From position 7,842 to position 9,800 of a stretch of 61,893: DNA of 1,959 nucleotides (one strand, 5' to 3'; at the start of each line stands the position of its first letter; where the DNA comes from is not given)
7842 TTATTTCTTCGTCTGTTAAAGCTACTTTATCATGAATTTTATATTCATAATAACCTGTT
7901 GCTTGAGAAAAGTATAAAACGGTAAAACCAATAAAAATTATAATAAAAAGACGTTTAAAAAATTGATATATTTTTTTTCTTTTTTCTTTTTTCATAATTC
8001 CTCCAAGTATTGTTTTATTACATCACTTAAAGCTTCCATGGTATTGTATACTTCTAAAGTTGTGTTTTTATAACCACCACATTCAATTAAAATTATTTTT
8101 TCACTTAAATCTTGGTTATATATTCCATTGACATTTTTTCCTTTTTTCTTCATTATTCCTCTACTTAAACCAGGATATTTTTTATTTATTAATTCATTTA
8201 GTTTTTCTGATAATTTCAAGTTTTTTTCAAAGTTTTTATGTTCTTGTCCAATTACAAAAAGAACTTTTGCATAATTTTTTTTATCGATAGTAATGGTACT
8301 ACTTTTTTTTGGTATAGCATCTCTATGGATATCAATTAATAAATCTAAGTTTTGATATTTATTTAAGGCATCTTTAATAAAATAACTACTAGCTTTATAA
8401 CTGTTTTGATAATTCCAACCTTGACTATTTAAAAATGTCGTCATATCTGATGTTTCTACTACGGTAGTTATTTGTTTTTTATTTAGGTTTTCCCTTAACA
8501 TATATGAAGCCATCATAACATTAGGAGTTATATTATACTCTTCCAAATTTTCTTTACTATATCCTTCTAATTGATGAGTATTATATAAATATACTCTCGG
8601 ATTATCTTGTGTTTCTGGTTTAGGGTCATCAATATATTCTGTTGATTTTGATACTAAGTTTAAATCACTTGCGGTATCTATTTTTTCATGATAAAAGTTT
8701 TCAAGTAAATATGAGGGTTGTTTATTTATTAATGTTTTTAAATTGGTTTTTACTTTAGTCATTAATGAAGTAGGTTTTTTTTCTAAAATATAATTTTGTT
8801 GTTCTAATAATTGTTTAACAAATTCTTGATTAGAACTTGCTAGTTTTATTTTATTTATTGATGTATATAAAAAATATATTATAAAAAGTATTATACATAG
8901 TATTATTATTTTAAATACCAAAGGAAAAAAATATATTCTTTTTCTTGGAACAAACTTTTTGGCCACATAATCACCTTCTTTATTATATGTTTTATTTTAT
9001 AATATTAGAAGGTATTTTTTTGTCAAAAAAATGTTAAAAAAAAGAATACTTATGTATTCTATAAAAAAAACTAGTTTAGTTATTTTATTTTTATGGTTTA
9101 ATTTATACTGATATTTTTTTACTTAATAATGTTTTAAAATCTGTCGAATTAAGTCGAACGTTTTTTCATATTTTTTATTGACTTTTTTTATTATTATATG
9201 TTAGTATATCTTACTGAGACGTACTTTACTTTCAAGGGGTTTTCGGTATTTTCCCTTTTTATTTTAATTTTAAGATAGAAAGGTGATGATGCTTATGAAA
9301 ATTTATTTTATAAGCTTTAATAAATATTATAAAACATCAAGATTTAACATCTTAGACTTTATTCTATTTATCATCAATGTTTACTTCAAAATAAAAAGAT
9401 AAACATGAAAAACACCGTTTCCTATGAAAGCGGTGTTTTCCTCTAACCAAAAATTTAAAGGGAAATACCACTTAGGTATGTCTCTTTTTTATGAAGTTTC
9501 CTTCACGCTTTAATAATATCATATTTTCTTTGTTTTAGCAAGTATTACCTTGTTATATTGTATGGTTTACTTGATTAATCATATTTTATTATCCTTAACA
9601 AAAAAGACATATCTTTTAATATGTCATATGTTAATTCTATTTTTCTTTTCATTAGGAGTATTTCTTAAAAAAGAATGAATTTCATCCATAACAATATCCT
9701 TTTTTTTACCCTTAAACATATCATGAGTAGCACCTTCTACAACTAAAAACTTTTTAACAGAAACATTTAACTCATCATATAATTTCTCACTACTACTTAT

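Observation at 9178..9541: Convergent small-ORF mRNA and sRNA sharing a bidirectional hairpin: candidate 3'-overlapping type I toxin-antitoxin locus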

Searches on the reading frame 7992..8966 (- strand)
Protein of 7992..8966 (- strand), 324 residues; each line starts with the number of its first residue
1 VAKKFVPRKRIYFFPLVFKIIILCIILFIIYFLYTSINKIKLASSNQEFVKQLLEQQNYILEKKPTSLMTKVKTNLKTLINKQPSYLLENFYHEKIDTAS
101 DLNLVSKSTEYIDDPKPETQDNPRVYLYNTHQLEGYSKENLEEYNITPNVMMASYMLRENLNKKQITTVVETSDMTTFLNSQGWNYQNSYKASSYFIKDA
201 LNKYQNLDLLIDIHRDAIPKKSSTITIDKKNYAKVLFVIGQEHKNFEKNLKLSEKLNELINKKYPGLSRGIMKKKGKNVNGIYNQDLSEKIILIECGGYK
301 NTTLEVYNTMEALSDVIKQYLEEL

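Call 14: search_protein_families(library=pfam, proteins=[window:7992-8966:-])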
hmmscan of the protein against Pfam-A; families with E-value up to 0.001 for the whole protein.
window:7992-8966:- (324 aa): 2 families
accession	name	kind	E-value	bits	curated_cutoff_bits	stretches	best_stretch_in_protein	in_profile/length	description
PF07454.18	SpoIIP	-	1.2e-56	192.6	24.4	1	81-317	44-268/269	Stage II sporulation protein P (SpoIIP)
PF01520.23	Amidase_3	-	0.00054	20.5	27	1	139-303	18-150/174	N-acetylmuramoyl-L-alanine amidase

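Call 35: find_related_loci(query=window:7992-8966:-, collection=genome_contigs, flank=10000)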
Query window:7992-8966:- (324 aa) in genome_contigs; peptide patterns used: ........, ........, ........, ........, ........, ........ (x = any residue, [..] = any of these).
94 stretches matched a pattern; 12 encode a relative of the query (tblastn E <= 1e-3); 12 distinct loci.
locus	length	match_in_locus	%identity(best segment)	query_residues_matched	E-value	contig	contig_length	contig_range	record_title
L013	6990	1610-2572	75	1-321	4e-153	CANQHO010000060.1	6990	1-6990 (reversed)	MAG: uncultured Bacilli bacterium isolate Lapin-028__bin82 genome assembly, contig: Lapin-028__NODE_11844_length_6990_co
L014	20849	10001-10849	58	41-323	1e-105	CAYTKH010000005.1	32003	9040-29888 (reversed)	MAG TPA_asm: uncultured Muribaculaceae bacterium isolate SRP287540_co2_278 genome assembly, contig: NODE_1396_length_320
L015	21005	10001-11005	43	1-322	2e-79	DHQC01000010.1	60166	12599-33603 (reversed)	MAG TPA_asm: Bacillales bacterium UBA5348 UBA5348_contig_524, whole genome shotgun sequence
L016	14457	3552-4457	45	21-323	2e-78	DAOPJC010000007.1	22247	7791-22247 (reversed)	MAG TPA_asm: Bacilli bacterium isolate AMR_MDS_3287 NODE_2482_length_22247_cov_6.052722, whole genome shotgun sequence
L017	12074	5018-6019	43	8-321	1e-77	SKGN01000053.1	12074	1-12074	MAG: Bacilli bacterium isolate CSBr16_146 CSBr16-5679, whole genome shotgun sequence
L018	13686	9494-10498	41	1-322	2e-75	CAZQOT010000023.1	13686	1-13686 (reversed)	MAG TPA_asm: uncultured Muribaculaceae bacterium isolate SRP192927_co2_36 genome assembly, contig: NODE_7902_length_1368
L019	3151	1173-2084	42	1-321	4e-74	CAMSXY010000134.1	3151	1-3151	MAG TPA_asm: uncultured Bacillales bacterium isolate ERR9465699_bin.50_metawrap_v1.3_MAG genome assembly, contig: NODE.2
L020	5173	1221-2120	39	20-324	6e-72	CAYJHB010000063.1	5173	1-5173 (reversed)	MAG TPA_asm: uncultured Muribaculaceae bacterium isolate ERP123703_co2_122 genome assembly, contig: NODE_12275_length_51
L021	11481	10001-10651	48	107-323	3e-66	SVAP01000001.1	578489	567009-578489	MAG: Bacillota bacterium isolate SIG205 NODE_19_length_578489_cov_16.181271, whole genome shotgun sequence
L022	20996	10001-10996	44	1-321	6e-79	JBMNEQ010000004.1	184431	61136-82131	MAG: Bacilli bacterium isolate SBF912LR0HQ0064 contig_60224, whole genome shotgun sequence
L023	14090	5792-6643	46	40-322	5e-74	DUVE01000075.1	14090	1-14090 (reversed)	MAG TPA_asm: Mollicutes bacterium isolate AS08sgBPME_338 167807_AS08, whole genome shotgun sequence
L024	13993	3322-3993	53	101-324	4e-73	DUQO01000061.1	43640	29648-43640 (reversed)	MAG TPA_asm: Mollicutes bacterium isolate AS08sgBPME_408 293971_AS08, whole genome shotgun sequence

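Call 76: find_homologous_proteins(query=window:7992-8966:-, max_evalue=1e-60)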
Query window:7992-8966:- (324 aa): 1803 proteins with E <= 1e-60 among 4532 candidates; the best 120 are listed.
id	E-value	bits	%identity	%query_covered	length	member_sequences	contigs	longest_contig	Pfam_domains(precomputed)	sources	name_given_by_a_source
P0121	2.3e-160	551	100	79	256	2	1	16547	PF07454.19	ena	-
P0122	1.2e-154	532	76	99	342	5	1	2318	PF07454.19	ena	-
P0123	4.1e-133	461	65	100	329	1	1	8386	PF07454.19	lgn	-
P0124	3.1e-108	380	58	91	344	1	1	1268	PF07454.19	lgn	-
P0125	8.9e-104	365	60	88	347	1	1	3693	PF07454.19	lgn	-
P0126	2.2e-103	364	59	90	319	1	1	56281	PF07454.19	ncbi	-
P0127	4.3e-103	363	58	87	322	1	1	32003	PF07454.19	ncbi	-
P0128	2.7e-97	344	54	100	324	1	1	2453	PF07454.19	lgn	-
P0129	3.8e-96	340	55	87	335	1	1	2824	PF07454.19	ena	-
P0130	9.5e-96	339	55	87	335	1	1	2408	PF07454.19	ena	-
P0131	1.2e-95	338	55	94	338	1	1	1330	PF07454.19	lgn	-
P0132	5.8e-95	336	54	93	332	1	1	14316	PF07454.19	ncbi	-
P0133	6.1e-95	336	52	95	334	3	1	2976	PF07454.19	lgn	-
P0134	7.1e-95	336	55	87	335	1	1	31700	PF07454.19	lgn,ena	-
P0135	5.2e-94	333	53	94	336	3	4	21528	PF07454.19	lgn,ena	-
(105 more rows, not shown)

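Call 77: find_encoding_contigs(protein=P0122, flank=5000)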
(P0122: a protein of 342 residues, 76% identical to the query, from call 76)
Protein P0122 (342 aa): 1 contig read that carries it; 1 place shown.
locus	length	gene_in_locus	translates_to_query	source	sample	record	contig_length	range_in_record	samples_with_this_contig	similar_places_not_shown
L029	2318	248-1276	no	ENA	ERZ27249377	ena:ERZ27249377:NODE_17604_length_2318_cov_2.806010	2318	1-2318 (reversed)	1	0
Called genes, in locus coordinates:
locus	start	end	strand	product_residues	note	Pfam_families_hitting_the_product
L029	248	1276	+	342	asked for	PF07454:SpoIIP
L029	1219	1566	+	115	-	-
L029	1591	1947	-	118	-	-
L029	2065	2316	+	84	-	?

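Call 78: find_encoding_contigs(protein=P0123, flank=8000)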
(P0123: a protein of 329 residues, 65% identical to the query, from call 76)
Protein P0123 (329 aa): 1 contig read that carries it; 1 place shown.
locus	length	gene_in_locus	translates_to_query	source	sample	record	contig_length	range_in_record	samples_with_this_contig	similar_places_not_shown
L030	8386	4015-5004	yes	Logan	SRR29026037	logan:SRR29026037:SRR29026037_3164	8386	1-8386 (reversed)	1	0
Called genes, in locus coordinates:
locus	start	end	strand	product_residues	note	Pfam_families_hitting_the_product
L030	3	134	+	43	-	?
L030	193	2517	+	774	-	PF00122:E1-E2_ATPase, PF00702:Hydrolase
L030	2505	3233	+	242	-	PF02146:SIR2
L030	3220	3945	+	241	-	PF00561:Abhydrolase_1, PF05728:UPF0227 (weak), PF06028:DUF915 (faint), PF12146:Hydrolase_4, PF12697:Abhydrolase_6, PF06821:Ser_hydrolase (weak), PF00326:Peptidase_S9, PF03959:FSH1 (weak), +5 more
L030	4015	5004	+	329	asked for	PF07454:SpoIIP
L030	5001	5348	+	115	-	-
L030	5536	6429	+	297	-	-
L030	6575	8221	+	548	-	PF00753:Lactamase_B, PF12706:Lactamase_B_2, PF22505:RNase_J_b_CASP, PF07521:RMMBL (weak), PF17770:RNase_J_C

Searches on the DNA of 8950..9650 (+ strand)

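Call 23: search_rna_families(source=window, start=8950, end=9650, threshold=evalue, max_evalue=10, show_alignments=3)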
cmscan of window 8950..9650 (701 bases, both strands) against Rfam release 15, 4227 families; matches with E-value up to 10: 15.
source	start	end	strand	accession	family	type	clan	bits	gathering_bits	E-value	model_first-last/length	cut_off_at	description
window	9379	9444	+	RF02495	ohsC_RNA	Gene; antitoxin;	-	23.6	50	0.39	1-77/77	no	Oppression of Hydrophobic ORF by sRNA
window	9365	9442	+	RF02428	SpF11_sRNA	Gene; sRNA;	-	22.5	54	0.68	1-95/95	no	Streptococcus sRNA SpF11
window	9342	9443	+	RF02713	MCS4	Gene; sRNA;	-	19.4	56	3.4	1-123/123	no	Mycoplasma sRNA MCS4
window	9451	9490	+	RF04352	Plastid-psbA-4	Cis-reg;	CL00153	19.2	56.8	1.9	1-61/61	no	Plastid-psbA-4 3UTR RNA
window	9386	9491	+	RF00616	LhrC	Gene; sRNA;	CL00114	18.7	110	4.1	1-111/111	no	Listeria LhrC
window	9208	9289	-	RF02075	STnc230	Gene; sRNA;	-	18.1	50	7.3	1-83/83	no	Enterobacterial sRNA STnc230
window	9402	9513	-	RF04179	BTnc049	Gene; sRNA;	-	17.8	81.9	2.5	1-111/111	no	Bacteroides sRNA BTnc049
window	9403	9546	-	RF00515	PyrR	Cis-reg;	-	17.4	54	10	1-115/115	no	PyrR binding site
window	9408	9498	-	RF04180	BTnc231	Gene; sRNA;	-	16.2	80.4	1.1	1-154/154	no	Bacteroides sRNA BTnc231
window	9424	9477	+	RF03760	mir-2041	Gene; miRNA;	-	16.1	70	4.9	1-68/68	no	mir-2041 microRNA precursor family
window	9409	9439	+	RF03665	MIR4359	Gene; miRNA;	-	15.9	75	8.7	19-50/67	no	MIR4359 microRNA precursor family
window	9373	9412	+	RF02098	DGCR5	Gene; lncRNA;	-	15.7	50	3.6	1-49/49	no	DiGeorge syndrome critical region gene 5 conserved region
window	9424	9477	-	RF03760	mir-2041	Gene; miRNA;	-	15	70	9.2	1-68/68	no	mir-2041 microRNA precursor family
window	9223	9316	+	RF04180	BTnc231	Gene; sRNA;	-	13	80.4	6.9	1-154/154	no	Bacteroides sRNA BTnc231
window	9460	9536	-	RF00372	sroH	Gene; sRNA;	-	10.2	80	6.6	1-161/161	no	sroH RNA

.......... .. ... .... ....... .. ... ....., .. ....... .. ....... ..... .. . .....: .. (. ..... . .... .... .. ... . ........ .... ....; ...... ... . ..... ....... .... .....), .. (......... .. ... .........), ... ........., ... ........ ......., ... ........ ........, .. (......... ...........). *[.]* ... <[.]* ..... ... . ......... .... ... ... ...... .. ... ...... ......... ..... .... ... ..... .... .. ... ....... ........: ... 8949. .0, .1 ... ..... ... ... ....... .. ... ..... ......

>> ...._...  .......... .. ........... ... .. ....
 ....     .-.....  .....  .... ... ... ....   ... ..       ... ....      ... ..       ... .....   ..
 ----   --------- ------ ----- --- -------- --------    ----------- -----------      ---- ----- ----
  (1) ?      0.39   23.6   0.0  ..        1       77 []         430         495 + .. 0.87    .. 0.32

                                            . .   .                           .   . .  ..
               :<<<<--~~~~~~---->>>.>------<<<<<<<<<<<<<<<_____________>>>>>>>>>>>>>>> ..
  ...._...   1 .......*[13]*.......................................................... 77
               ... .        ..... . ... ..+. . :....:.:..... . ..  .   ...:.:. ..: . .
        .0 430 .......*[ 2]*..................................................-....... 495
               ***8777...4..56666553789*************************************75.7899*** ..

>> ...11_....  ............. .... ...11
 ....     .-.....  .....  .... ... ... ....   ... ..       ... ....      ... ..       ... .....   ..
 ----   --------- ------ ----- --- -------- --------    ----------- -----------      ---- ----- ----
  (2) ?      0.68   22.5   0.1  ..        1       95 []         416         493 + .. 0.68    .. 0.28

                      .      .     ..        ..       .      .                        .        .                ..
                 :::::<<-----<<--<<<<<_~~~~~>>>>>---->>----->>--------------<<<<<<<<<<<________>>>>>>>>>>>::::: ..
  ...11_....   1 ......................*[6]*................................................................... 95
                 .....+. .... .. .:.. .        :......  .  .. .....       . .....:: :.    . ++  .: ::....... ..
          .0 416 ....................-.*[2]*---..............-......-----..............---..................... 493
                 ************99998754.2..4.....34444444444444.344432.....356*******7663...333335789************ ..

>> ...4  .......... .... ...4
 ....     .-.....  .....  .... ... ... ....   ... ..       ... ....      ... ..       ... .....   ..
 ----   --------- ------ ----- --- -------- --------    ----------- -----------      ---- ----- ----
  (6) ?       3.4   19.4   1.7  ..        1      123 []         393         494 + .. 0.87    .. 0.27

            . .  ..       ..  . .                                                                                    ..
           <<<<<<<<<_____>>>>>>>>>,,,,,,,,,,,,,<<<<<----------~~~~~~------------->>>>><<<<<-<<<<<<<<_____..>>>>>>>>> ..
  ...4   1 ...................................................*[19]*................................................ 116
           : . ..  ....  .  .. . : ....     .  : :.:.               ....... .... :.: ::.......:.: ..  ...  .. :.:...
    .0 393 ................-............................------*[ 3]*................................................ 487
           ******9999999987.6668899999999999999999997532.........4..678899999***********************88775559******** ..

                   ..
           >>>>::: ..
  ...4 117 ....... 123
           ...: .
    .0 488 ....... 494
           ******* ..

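Call 25: search_dna_similar(query=window:9021-9563:+, collection=plasmids, mode=distant, max_evalue=0.01)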
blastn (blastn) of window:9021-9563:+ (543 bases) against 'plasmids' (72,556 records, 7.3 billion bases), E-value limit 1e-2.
No match.

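Call 26: search_dna_similar(query=window:9021-9563:+, collection=phages, mode=distant, max_evalue=0.01)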
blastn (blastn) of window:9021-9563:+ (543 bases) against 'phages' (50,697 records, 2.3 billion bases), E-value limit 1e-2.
No match.
